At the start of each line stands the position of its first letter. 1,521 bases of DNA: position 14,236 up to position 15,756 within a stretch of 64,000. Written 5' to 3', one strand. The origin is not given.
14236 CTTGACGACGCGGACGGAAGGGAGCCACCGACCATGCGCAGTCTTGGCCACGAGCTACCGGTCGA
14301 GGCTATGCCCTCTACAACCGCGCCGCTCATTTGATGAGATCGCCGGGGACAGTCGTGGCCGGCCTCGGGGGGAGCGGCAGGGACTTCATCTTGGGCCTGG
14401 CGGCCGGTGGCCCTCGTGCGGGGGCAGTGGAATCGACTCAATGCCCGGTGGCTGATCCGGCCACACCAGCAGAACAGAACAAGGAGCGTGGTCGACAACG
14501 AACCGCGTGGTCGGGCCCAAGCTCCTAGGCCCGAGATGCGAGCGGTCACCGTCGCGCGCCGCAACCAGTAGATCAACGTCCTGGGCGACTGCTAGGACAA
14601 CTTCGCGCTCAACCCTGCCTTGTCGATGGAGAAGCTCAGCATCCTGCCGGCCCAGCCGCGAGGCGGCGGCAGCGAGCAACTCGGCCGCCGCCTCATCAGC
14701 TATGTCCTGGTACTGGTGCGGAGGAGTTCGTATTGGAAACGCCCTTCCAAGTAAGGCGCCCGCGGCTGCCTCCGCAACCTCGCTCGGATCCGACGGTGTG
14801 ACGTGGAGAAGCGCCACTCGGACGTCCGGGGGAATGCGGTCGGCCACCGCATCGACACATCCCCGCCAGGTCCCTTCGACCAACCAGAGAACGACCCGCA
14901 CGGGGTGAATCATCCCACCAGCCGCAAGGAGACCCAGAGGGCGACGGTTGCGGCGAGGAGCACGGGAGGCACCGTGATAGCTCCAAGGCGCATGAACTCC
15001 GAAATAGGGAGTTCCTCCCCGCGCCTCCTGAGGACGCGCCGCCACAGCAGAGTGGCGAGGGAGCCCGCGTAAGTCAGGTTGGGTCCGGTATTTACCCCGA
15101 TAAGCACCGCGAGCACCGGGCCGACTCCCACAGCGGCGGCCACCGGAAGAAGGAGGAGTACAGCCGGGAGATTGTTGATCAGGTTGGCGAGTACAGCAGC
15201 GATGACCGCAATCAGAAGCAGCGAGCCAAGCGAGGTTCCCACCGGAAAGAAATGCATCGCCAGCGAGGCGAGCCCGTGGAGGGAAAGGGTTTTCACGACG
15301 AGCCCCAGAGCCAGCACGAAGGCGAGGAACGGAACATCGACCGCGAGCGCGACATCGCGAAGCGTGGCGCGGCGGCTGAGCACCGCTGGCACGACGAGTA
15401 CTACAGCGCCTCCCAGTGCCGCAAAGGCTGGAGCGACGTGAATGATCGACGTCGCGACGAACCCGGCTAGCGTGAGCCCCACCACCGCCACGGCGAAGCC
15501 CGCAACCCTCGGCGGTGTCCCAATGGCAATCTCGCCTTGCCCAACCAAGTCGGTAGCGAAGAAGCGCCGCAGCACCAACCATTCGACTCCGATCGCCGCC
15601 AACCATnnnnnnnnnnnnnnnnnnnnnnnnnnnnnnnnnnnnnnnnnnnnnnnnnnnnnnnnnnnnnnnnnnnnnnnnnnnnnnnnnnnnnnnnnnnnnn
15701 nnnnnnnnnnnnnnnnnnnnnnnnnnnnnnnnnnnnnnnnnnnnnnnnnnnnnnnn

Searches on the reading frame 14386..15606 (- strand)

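Call 68: search_protein_families(library=pfam, proteins=[window:14386-15606:-], max_evalue=0.001)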
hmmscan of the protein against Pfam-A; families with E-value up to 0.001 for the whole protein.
window:14386-15606:- (406 aa): 1 family
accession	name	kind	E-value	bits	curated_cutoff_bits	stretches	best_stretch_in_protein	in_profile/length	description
PF00582.32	Usp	-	1.4e-08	35.8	24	1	261-381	30-140/141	Universal stress protein family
